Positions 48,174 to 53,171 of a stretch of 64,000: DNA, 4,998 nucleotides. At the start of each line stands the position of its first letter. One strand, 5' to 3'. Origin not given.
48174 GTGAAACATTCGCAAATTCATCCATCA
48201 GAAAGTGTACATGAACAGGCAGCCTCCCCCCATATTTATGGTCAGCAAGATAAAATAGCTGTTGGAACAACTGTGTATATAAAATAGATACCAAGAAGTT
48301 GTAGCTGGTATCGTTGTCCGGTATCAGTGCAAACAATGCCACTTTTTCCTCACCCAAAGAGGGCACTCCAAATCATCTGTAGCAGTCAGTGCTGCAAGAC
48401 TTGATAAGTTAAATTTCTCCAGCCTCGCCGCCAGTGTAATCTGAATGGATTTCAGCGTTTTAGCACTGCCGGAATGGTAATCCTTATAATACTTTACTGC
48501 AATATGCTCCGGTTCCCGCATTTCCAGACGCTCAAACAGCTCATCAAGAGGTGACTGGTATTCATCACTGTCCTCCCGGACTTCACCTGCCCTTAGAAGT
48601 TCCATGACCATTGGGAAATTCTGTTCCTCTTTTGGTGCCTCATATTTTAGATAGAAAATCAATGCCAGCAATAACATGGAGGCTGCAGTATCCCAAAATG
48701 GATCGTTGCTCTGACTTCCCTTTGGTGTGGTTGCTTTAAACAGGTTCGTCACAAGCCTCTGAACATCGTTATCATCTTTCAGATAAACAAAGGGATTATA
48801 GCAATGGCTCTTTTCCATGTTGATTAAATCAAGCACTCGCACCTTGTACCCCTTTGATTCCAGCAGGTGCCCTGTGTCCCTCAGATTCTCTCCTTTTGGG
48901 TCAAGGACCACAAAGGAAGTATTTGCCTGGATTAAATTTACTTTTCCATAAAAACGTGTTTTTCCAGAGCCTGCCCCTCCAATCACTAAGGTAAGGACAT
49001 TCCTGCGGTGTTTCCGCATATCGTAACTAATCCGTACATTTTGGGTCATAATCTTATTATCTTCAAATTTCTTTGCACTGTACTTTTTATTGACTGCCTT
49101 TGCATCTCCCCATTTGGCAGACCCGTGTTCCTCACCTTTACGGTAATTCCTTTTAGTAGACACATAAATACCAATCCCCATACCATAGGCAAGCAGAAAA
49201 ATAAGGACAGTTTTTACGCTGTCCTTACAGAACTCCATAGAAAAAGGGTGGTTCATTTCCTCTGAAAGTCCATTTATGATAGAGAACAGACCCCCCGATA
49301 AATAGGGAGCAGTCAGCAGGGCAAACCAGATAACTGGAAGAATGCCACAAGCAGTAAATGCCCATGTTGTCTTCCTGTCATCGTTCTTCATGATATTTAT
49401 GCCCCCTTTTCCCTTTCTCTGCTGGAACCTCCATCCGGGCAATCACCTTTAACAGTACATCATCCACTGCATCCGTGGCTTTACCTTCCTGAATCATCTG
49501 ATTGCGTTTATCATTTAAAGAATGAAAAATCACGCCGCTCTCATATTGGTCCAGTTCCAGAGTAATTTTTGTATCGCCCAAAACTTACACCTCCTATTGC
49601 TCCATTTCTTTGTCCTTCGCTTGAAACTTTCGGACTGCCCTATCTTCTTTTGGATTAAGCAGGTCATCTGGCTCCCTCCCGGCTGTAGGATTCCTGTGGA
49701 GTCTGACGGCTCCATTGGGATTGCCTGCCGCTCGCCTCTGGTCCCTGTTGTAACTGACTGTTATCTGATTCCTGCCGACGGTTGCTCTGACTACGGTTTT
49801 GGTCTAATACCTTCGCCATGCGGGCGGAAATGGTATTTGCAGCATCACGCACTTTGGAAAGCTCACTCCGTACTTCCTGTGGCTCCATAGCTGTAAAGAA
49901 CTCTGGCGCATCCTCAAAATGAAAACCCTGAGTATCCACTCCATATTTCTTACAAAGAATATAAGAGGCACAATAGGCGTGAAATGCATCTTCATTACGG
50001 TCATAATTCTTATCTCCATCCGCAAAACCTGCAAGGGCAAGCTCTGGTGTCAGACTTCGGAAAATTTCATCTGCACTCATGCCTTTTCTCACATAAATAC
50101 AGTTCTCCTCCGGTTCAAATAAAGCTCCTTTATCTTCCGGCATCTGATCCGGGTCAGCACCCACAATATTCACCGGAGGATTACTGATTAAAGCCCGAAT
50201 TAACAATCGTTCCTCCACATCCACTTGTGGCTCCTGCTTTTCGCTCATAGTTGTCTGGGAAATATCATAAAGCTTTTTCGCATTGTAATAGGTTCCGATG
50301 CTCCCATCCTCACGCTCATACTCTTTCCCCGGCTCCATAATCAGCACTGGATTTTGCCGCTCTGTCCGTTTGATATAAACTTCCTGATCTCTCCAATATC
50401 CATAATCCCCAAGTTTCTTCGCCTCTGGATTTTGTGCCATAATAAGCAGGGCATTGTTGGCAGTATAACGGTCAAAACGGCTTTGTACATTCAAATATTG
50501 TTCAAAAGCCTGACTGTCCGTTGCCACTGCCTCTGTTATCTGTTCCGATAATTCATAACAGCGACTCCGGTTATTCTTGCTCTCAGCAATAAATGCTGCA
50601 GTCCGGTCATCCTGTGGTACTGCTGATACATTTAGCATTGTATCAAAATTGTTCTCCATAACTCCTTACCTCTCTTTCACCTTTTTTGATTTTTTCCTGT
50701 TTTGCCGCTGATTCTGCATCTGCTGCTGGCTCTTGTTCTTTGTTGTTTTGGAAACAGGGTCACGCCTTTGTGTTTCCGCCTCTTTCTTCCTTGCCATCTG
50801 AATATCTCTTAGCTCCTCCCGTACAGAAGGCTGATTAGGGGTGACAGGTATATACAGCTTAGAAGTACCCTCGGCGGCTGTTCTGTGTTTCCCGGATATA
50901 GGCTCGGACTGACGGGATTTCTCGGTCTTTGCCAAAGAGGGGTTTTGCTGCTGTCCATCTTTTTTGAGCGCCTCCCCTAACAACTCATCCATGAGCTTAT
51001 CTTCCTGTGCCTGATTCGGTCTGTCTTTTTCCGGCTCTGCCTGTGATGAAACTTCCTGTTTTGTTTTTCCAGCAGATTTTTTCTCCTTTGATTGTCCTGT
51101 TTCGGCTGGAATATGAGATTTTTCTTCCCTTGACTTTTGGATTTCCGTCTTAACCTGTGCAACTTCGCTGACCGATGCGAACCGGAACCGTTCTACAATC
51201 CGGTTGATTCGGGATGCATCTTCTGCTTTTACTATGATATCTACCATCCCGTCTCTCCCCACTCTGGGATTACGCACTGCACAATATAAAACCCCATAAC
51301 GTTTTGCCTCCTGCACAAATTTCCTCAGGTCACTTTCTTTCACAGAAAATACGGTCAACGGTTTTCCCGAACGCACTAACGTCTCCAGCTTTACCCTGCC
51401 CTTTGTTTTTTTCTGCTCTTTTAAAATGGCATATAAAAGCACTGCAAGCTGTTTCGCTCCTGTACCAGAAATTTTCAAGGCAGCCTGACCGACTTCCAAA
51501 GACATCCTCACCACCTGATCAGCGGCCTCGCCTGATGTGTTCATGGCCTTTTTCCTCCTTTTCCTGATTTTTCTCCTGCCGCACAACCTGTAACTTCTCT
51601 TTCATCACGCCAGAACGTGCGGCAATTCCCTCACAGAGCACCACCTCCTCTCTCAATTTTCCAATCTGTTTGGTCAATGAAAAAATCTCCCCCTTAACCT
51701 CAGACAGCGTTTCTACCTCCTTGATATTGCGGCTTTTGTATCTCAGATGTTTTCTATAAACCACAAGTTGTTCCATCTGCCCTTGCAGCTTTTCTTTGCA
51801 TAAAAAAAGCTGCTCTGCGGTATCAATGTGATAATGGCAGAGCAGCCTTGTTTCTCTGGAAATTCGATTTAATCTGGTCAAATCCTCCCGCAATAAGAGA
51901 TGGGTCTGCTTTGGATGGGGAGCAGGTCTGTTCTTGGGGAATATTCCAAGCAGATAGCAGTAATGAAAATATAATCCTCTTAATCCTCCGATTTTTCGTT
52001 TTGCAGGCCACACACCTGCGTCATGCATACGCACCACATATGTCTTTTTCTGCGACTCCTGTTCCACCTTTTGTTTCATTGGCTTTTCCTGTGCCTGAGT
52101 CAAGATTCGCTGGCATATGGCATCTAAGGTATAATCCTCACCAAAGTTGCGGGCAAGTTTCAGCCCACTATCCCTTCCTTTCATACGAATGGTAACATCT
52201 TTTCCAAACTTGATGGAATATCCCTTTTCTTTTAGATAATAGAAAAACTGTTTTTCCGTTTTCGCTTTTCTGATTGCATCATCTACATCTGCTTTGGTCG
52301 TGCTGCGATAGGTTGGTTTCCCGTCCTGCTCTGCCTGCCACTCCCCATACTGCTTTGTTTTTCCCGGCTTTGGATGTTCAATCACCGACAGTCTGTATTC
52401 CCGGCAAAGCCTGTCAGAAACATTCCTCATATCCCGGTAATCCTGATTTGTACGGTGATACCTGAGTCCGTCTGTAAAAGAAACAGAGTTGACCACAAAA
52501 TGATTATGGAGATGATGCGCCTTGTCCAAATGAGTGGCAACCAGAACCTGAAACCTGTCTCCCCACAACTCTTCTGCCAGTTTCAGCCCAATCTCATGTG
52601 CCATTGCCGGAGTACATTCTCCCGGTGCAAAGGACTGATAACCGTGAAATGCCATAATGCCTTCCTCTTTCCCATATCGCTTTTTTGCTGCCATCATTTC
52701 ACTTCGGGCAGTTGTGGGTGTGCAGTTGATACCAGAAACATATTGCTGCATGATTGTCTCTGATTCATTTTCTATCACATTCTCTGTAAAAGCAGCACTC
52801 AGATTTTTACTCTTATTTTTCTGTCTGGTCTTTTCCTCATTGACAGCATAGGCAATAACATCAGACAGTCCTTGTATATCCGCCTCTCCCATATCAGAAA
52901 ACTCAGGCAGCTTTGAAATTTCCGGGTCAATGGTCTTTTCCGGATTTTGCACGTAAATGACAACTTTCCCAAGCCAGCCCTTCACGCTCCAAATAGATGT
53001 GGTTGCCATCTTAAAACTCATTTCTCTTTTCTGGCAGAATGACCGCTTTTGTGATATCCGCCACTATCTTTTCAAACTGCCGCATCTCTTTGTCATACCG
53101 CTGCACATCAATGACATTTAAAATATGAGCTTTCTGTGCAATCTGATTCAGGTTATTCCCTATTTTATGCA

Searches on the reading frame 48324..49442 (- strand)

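Call 8: search_protein_families(library=pfam, proteins=[window:48324-49442:-], max_evalue=0.001)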
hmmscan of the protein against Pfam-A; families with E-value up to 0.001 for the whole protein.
window:48324-49442:- (372 aa): 2 families
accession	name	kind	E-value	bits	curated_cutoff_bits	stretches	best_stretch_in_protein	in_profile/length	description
PF02534.20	T4SS-DNA_transf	-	3.7e-29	102.3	20.1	1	124-358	17-251/468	Type IV secretory system Conjugative DNA transfer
PF10412.15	TrwB_AAD_bind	-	0.00064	19.2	20.5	0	144-273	11-132/387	Type IV secretion-system coupling protein DNA-binding domain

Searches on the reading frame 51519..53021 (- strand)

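Call 8: search_protein_families(library=pfam, proteins=[window:51519-53021:-], max_evalue=0.001)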
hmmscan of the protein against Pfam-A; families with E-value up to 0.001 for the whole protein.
window:51519-53021:- (500 aa): 1 family
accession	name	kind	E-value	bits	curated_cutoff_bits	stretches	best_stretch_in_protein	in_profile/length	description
PF03432.20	Relaxase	-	1.7e-38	132.3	24.6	1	84-211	3-132/132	MobA/VirD2-like, nuclease domain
